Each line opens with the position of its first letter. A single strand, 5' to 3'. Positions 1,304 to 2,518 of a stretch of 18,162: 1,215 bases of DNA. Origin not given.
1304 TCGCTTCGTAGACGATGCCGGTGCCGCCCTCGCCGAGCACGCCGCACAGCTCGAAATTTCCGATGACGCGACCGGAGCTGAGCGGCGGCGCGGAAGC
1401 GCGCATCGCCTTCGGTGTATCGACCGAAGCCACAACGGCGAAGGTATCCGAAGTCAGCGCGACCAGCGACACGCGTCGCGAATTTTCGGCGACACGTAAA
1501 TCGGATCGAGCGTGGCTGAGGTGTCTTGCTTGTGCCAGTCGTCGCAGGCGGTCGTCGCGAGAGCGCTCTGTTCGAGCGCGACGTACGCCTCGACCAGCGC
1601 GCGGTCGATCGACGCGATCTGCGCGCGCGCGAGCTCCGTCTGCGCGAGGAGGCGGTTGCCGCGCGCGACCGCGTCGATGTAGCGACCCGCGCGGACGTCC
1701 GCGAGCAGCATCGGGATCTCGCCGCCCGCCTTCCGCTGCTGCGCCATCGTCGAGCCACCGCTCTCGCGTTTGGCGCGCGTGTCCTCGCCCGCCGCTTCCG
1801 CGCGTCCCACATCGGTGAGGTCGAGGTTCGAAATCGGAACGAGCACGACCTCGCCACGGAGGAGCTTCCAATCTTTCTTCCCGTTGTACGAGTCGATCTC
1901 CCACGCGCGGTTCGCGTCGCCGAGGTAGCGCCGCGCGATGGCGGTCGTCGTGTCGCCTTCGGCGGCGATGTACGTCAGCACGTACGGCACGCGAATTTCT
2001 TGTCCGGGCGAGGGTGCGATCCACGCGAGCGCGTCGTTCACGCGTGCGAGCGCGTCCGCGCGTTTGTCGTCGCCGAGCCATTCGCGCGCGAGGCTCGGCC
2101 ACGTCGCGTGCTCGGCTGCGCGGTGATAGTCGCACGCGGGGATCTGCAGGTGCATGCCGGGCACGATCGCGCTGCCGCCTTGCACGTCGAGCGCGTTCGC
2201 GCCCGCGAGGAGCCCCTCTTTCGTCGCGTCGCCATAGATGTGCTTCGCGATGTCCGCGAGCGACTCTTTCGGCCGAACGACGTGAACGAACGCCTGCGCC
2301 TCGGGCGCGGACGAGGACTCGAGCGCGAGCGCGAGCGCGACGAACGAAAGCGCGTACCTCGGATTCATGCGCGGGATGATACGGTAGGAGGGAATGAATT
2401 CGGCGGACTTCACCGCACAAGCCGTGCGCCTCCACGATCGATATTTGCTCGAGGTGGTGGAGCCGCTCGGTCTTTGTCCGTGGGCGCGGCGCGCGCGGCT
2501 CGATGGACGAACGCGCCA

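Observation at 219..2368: LysM-domain secreted protein immediately upstream of a sensor-less, tail-anchored Ser/Thr kinase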

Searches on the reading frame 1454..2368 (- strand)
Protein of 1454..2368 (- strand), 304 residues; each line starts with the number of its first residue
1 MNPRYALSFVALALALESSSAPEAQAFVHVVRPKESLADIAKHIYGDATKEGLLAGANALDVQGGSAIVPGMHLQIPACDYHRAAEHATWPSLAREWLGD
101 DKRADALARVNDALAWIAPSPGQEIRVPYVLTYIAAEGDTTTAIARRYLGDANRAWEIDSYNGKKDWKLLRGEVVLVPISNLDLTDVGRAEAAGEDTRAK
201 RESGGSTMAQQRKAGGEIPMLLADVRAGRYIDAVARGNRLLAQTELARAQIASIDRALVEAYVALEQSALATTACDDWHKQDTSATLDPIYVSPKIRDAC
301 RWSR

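Call 6: search_protein_families(library=pfam, proteins=[window:1454-2368:-], max_evalue=0.1)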
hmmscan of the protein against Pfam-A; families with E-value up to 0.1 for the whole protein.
window:1454-2368:- (304 aa): 3 families
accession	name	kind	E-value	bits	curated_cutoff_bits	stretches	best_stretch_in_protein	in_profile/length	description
PF01476.26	LysM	-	7.4e-07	29.5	20.9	1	29-77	1-43/43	LysM domain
PF23473.1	LysM3_LYK4_5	-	0.011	16.3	29.3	1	129-153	1-25/48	LYK4/5 LysM3 domain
PF18058.6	SbsC_C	-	0.074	13.8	27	0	226-267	58-101/131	SbsC C-terminal domain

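Call 7: search_protein_families(library=ncbifam, proteins=[window:1454-2368:-], max_evalue=0.1)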
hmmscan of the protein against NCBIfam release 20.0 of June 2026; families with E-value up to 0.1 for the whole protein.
window:1454-2368:- (304 aa): 1 family
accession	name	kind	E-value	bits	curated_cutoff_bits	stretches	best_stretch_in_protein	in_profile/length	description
NF008399.0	PRK11198.1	equivalog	6.5e-07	29.9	134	1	21-78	90-147/149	peptidoglycan-binding protein LysM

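Call 8: find_homologous_proteins(query=window:1454-2368:-, max_evalue=0.001)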
Query window:1454-2368:- (304 aa): 693 proteins with E <= 0.001 among 8000 candidates; the best 120 are listed.
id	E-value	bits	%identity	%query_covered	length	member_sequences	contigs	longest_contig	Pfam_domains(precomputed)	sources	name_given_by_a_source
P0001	4.4e-196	668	100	100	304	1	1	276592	PF01476.27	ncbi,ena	-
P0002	1.6e-174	597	89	100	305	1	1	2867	PF01476.27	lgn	-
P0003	5.9e-152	523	78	96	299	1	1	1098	PF01476.27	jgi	jgi:LysM repeat protein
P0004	1.5e-148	512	82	91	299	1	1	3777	-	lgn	-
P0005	2.2e-147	508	79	97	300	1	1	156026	PF01476.27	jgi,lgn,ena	-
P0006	1.1e-146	505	76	96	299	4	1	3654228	PF01476.27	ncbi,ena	-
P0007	3.3e-143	494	81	90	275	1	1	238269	PF01476.27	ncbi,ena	-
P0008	3.4e-140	484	73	96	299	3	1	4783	PF01476.27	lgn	-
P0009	3.0e-139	481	74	93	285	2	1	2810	PF01476.27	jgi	-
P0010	5.2e-139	480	74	93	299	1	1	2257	PF01476.27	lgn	-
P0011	5.0e-138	477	74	96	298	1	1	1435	PF01476.27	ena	-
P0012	4.4e-137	474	72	96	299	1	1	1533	PF01476.27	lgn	-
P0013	4.7e-137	474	72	96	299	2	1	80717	PF01476.27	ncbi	ncbi:MAG TPA: LysM peptidoglycan-binding domain-containing protein [Polyangiaceae bacterium]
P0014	1.1e-135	469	74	92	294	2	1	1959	PF01476.27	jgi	jgi:LysM repeat protein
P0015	1.5e-135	469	73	90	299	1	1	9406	PF01476.27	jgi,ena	-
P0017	2.3e-134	465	73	93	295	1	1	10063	PF01476.27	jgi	jgi:LysM repeat protein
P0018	3.6e-134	464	71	93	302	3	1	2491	PF01476.27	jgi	jgi:hypothetical protein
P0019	5.3e-134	464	70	96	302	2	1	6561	PF01476.27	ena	-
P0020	2.8e-132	458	73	92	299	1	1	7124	PF01476.27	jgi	jgi:hypothetical protein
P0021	8.0e-132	457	69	96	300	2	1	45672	PF01476.27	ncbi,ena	-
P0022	1.9e-130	452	68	95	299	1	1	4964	PF01476.27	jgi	jgi:LysM repeat protein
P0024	2.0e-129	449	70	92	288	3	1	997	PF01476.27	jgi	jgi:LysM repeat protein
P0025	4.8e-129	448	69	97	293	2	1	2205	PF01476.27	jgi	jgi:LysM repeat protein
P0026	7.6e-129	447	69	98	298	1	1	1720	PF01476.27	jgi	jgi:LysM repeat protein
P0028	1.7e-125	436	70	92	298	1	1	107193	PF01476.27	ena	-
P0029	6.3e-125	434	69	93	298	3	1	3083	PF01476.27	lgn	-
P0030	1.3e-124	433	68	96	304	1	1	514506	PF01476.27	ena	-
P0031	1.6e-124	433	68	97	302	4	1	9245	PF01476.27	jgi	jgi:LysM repeat protein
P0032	4.2e-124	431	70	94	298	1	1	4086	PF01476.27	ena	-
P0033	1.5e-123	430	68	96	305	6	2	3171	PF01476.27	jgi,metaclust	metaclust:\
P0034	7.1e-120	418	67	92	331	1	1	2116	PF01476.27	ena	-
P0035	7.5e-118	411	65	97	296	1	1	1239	PF01476.27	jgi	jgi:LysM repeat protein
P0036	1.0e-116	407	65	91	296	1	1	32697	PF01476.27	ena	-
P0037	2.5e-112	393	62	91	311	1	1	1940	PF01476.27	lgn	-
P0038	1.5e-111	390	58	99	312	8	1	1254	PF01476.27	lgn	-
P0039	2.2e-111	390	63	92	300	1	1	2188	PF01476.27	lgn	-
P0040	7.7e-110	385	62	91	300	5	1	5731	PF01476.27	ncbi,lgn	ncbi:MAG TPA: LysM domain-containing protein [Polyangiaceae bacterium]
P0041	8.0e-110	385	60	91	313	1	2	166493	PF01476.27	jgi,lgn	jgi:LysM repeat protein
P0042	8.5e-110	384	62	91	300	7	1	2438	PF01476.27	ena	-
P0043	1.0e-109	384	60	91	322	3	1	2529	PF01476.27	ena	-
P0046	1.3e-98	348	58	92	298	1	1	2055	PF01476.27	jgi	jgi:hypothetical protein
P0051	6.6e-96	339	57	91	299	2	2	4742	PF01476.27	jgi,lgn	jgi:hypothetical protein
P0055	3.8e-94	333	56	96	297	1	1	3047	PF01476.27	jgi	jgi:LysM repeat protein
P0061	2.1e-91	324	54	96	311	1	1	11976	PF01476.27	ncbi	-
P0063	4.2e-91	323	54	97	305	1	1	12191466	PF01476.27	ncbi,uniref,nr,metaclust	ncbi:hypothetical protein AKJ09_02818 [Labilithrix luteola]|uniref:LysM domain-containing protein n=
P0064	4.5e-91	323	55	96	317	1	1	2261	PF01476.27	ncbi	-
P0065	7.0e-91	322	52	98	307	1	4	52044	PF01476.27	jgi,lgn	jgi:LysM repeat protein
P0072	3.0e-89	317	54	94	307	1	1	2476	PF05489.19,PF01476.27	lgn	-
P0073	4.1e-89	317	55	92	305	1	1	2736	PF05489.19,PF01476.27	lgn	-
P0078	3.4e-88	314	54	96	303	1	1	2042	PF01476.27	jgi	-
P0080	3.9e-88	313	55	96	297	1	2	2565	PF01476.27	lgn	-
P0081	5.1e-88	313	53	97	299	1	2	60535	PF01476.27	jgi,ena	jgi:LysM repeat protein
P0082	6.1e-88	313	54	92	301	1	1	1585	PF01476.27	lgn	-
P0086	8.6e-87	309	52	98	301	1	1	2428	PF01476.27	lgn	-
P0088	9.9e-87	309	54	98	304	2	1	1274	PF01476.27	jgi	jgi:LysM repeat protein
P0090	1.1e-86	309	53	96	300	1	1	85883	PF01476.27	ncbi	-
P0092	1.3e-86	308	52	95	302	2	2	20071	PF01476.27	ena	-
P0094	1.7e-86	308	54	90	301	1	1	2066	PF01476.27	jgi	jgi:LysM repeat protein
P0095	1.9e-86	308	51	96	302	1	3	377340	PF05489.19,PF01476.27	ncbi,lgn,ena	-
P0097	3.4e-86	307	52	91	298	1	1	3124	PF05489.19,PF01476.27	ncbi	-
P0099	5.6e-86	306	53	91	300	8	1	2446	PF01476.27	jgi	-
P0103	1.0e-85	305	51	97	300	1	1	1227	PF01476.27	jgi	jgi:LysM repeat protein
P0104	1.0e-85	305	53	99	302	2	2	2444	PF05489.19,PF01476.27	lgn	-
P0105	1.2e-85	305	53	99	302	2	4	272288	PF05489.19,PF01476.27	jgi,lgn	jgi:LysM repeat protein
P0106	1.2e-85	305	53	91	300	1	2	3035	PF01476.27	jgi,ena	-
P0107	1.3e-85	305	50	97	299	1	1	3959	PF05489.19,PF01476.27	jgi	jgi:hypothetical protein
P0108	1.4e-85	305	50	96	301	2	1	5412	PF01476.27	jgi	jgi:LysM repeat protein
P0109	1.4e-85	305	54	91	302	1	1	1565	PF01476.27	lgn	-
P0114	3.3e-85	304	53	91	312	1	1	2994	PF01476.27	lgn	-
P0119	4.1e-85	303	52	97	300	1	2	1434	PF05489.19,PF01476.27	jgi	-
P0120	5.4e-85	303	52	96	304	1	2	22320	PF01476.27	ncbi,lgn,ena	-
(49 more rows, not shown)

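Call 10: find_related_loci(query=A1, collection=genome_contigs, flank=6000)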
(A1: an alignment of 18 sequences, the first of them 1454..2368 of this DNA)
Query A1 (304 aa) in genome_contigs; peptide patterns used: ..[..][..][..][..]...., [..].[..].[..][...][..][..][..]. (x = any residue, [..] = any of these).
204 stretches matched a pattern; 94 encode a relative of the query (tblastn E <= 1e-3); the best 80 are kept; 80 distinct loci.
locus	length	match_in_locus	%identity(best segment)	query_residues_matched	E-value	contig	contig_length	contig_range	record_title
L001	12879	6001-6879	76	12-304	8e-152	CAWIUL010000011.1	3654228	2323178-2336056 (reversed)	MAG: uncultured delta proteobacterium isolate MFD01872.bin.1.328 genome assembly, contig: contig_37708, whole genome sho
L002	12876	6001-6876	72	12-303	2e-142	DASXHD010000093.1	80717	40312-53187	MAG TPA_asm: Polyangiaceae bacterium isolate SMAG_U5184 k141_3229862, whole genome shotgun sequence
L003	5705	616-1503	70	10-304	9e-141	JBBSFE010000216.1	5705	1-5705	MAG: Polyangiales bacterium isolate LS1_sbin.79 LS1_sbin.79_K_1197700_L_5705_cov_13.0000, whole genome shotgun sequence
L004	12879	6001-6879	69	12-304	5e-138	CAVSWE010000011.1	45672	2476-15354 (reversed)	MAG: uncultured delta proteobacterium isolate MFD05705.bin.2.131 genome assembly, contig: contig_85536, whole genome sho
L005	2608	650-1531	68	4-300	3e-138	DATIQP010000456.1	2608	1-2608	MAG TPA_asm: Polyangiaceae bacterium isolate SMAG_U15880 k141_110431, whole genome shotgun sequence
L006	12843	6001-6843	60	20-300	2e-114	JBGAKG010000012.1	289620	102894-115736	MAG: Polyangiaceae bacterium isolate MAG_AAO_H125.35 AAOH125-35_opera_contig_179, whole genome shotgun sequence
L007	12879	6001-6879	59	7-303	3e-113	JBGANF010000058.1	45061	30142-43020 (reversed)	MAG: Polyangiaceae bacterium isolate MAG_AAO_H10.108 AAOH10-108_opera_contig_3166, whole genome shotgun sequence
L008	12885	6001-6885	54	7-300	5e-97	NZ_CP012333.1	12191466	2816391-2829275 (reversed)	Labilithrix luteola strain DSM 27648 chromosome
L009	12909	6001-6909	54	4-300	2e-95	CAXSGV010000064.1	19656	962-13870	MAG: uncultured Polyangiaceae bacterium isolate private_X16_metawrap_bin.20 genome assembly, contig: private_X16_metawra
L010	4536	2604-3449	56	25-300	5e-93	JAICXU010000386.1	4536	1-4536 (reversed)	MAG: Polyangiaceae bacterium isolate LS_FP_2_bin.137 k141_2557785_length_4536_cov_8.6359, whole genome shotgun sequence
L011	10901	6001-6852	56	23-300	1e-92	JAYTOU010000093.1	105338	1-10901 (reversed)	MAG: Myxococcales bacterium isolate GFS_4219 GFS_4219_92, whole genome shotgun sequence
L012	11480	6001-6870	54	8-300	3e-90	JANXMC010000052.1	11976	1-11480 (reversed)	MAG: Myxococcales bacterium isolate 336R_concoct_46_sub 336R_k141_989957, whole genome shotgun sequence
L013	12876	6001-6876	54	6-300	1e-88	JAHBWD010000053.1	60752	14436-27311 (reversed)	MAG: Labilithrix sp. isolate ACE_MYX8 MYX8_53, whole genome shotgun sequence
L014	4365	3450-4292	52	20-300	3e-88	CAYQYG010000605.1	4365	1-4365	MAG TPA_asm: uncultured Polyangiaceae bacterium isolate binchicken_co16_22 genome assembly, contig: NODE_33565_length_43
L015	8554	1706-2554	54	24-300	5e-88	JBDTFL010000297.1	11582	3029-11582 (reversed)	MAG: Polyangiaceae bacterium isolate cluster2_bin.226 k127_6096159, whole genome shotgun sequence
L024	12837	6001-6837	50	23-300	7e-85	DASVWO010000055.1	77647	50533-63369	MAG TPA_asm: Polyangiaceae bacterium isolate SMAG_U2550 k141_154153, whole genome shotgun sequence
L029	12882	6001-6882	50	7-300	4e-84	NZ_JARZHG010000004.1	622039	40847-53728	Polyangium sp. y55x31 NODE_4_length_622039_cov_18.656767, whole genome shotgun sequence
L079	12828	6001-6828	42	23-300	4e-63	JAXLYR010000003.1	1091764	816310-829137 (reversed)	MAG: Polyangiaceae bacterium isolate STL-MYX18 C3.57.fa-3, whole genome shotgun sequence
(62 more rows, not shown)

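Call 13: find_encoding_contigs(protein=P0001, flank=10000, max_places=3)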
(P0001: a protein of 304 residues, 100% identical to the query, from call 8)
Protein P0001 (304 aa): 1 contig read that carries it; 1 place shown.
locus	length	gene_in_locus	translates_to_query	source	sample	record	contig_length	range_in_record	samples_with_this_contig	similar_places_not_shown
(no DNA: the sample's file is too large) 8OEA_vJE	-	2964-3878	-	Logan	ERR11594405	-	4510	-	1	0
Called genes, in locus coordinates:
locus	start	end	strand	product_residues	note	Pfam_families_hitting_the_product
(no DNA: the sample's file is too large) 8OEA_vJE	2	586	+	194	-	?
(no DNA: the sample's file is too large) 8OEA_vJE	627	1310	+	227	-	PF14312:FG-GAP_2 (faint)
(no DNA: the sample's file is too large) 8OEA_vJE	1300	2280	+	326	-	PF14312:FG-GAP_2 (weak)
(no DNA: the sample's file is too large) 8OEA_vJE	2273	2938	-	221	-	PF07209:DUF1415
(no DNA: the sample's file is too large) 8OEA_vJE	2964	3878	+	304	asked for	PF01476:LysM (faint)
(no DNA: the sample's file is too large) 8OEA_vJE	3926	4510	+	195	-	?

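Call 22: search_solved_structures(query=A2, max_evalue=1, show_alignments=3)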
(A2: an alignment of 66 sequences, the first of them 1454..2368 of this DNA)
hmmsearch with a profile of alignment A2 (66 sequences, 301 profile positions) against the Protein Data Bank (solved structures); distinct sequences matched with E-value up to 1: 9.
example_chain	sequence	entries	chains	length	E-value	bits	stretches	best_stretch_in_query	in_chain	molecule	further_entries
7pvc_A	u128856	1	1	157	4e-05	25.8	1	17-80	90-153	Potassium binding protein Kbp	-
7vcm_A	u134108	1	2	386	0.00087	21.4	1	17-76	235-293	Green fluorescent protein,Potassium binding protein Kbp,Green fluorescent protein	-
8zex_A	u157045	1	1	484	0.0012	20.9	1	17-76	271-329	HaloKbp1a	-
9euf_L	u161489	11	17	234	0.031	16.3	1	26-58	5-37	Baseplate wedge subunit | ORF61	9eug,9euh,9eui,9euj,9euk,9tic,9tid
4uz2_A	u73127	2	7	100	0.075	15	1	81-148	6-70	CELL WALL-BINDING ENDOPEPTIDASE-RELATED PROTEIN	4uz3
9gtp_P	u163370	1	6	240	0.75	11.7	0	26-77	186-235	LysM domain-containing protein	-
4xcm_A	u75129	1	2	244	0.89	11.5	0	80-148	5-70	Cell wall-binding endopeptidase-related protein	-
2cuw_A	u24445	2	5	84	0.92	11.4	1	215-265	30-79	PurS | hypothetical protein PurS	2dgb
7aeb_M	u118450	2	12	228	0.97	11.4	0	24-58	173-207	LysM domain-containing protein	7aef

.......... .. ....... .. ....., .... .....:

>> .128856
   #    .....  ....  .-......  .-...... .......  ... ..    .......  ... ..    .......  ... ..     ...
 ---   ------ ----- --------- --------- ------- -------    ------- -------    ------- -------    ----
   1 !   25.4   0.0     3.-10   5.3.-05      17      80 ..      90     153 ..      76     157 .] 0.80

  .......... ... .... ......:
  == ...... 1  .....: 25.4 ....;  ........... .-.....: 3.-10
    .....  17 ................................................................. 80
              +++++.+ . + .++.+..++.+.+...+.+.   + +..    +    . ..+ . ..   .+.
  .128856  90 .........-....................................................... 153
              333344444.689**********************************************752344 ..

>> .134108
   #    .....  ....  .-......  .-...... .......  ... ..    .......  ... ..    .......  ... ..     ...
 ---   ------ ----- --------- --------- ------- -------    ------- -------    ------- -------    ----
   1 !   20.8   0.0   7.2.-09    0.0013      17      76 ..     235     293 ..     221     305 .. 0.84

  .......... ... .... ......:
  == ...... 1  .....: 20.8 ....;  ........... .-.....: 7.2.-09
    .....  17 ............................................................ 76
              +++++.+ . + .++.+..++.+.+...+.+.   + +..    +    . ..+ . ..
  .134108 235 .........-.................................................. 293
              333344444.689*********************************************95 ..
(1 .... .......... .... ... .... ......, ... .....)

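Call 25: search_protein_representatives(alignment_id=A1)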
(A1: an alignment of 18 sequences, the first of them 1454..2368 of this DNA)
Query: 18 sequences, 303 profile positions. Proteins with E-value up to 0.001 (for the whole library): 2484; up to 1e-10: 535; up to 1e-30: 125. The best 150 are listed.
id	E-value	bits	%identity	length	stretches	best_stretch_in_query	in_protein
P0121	3.6e-129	446.3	-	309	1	7-301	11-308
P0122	1.1e-124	431.6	-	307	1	10-300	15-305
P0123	1.6e-121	421.2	-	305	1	7-301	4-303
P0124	4.7e-104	363.8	-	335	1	12-300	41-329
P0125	1.3e-99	349.2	-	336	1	7-301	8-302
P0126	2.5e-95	335.2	-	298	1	8-302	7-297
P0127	3.8e-95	334.6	-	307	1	15-300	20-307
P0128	7.5e-94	330.3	-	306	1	9-300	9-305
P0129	1.3e-92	326.3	-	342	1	7-301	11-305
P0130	3.3e-89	315.1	-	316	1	6-301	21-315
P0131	5.7e-89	314.3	-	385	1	6-299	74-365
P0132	2.2e-88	312.4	-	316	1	10-301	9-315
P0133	3.8e-87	308.3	-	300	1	11-301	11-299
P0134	3.0e-84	298.8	-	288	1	25-301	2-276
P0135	5.9e-84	297.8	-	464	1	9-290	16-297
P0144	3.6e-70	252.5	-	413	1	71-288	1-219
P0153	6.2e-62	225.5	-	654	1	53-284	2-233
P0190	3.7e-49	183.6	-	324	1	4-301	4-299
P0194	4.9e-48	179.9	-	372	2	8-154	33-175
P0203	4.6e-45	170.1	-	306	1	15-300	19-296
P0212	2.3e-39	151.4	-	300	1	11-301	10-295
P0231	7.7e-33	130.0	-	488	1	6-301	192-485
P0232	7.8e-33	130.0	-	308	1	4-300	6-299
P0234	1.9e-32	128.7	-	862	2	101-165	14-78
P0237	4.8e-32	127.4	-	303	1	10-301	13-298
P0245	9.3e-31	123.1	-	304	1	5-297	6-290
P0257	2.5e-29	118.4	-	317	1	11-299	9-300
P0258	2.9e-29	118.2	-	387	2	4-183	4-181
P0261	1.3e-28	116.1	-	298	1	10-299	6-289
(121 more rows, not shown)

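Call 26: search_protein_families(library=pfam, proteins=[P0153, P0135, P0144, P0231, P0234, P0131, P0194, P0258], max_evalue=0.01)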
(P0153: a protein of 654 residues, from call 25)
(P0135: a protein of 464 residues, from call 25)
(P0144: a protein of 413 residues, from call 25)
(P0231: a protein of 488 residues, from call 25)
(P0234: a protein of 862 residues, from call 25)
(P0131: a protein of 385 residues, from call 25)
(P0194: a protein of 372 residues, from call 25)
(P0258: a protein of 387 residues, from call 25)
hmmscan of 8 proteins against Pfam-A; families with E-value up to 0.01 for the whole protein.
P0153 (654 aa): 4 families
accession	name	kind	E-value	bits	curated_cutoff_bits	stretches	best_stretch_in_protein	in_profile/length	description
PF00069.31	Pkinase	-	1.5e-46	159.3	31.7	1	296-558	1-254/263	Protein kinase domain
PF07714.23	PK_Tyr_Ser-Thr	-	8e-29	101.2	23.1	1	299-555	4-248/258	Protein tyrosine and serine/threonine kinase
PF01476.26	LysM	-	0.0007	19.9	20.9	0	81-125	1-42/43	LysM domain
PF03109.22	ABC1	-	0.0072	15.9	22.9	0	406-452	181-217/244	ABC1 atypical kinase-like domain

P0135 (464 aa): 1 family
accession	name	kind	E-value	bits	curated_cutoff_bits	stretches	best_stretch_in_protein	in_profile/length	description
PF01476.26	LysM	-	0.00067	20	20.9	0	35-58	1-22/43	LysM domain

P0144 (413 aa): 1 family
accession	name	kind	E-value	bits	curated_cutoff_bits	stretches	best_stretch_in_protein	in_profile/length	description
PF00069.31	Pkinase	-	0.009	15.9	31.7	0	275-380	18-115/263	Protein kinase domain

P0231 (488 aa): 2 families
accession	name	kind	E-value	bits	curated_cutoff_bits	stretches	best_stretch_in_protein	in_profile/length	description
PF08308.17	PEGA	-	0.00016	21.9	20.8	1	103-159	13-69/71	PEGA domain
PF01476.26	LysM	-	0.00027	21.3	20.9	0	214-260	1-43/43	LysM domain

P0234 (862 aa): 5 families
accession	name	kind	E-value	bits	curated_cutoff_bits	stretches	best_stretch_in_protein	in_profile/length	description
PF13540.12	RCC1_2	-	9.6e-09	35.3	22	1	735-761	1-27/30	Regulator of chromosome condensation (RCC1) repeat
PF00069.31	Pkinase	-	9.1e-07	29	31.7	1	415-465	154-204/263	Protein kinase domain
PF25390.1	WD40_RLD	-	4.4e-06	26.7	150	1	734-768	196-281/363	RCC1-like domain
PF04885.19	Stig1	-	4.4e-05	24.3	24.1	1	689-731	40-83/85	Stigma-specific STIG1-like protein family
PF00415.24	RCC1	-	0.0042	18.1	21.7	1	751-794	1-33/50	Regulator of chromosome condensation (RCC1) repeat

P0131 (385 aa): 1 family
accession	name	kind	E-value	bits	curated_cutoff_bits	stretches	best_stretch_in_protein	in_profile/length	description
PF01476.26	LysM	-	0.00013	22.3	20.9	0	96-142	1-43/43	LysM domain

P0194 (372 aa): 3 families
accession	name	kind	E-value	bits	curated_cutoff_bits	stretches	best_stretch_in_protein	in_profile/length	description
PF01476.26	LysM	-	8.6e-10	38.9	20.9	0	53-77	1-24/43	LysM domain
PF23446.1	LysM1_NFP_LYK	-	0.0011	20.2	36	0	128-148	33-54/60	NFP/LYK LysM1 domain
PF05489.18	Phage_tail_X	-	0.0016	18.4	22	0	56-75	6-25/60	Phage Tail Protein X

P0258 (387 aa): 5 families
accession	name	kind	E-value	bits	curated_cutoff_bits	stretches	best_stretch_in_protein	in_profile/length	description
PF01476.26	LysM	-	1.7e-09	37.9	20.9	1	79-124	2-43/43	LysM domain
PF13432.12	TPR_16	-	0.00029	21.7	32.7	1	300-364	2-62/65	Tetratricopeptide repeat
PF14559.12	TPR_19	-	0.00036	21.2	25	1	307-364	3-56/68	Tetratricopeptide repeat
PF13424.12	TPR_12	-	0.0039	17.8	30.1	0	306-363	14-75/77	Tetratricopeptide repeat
PF13428.12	TPR_14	-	0.004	18.1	23.5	0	335-365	3-33/44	Tetratricopeptide repeat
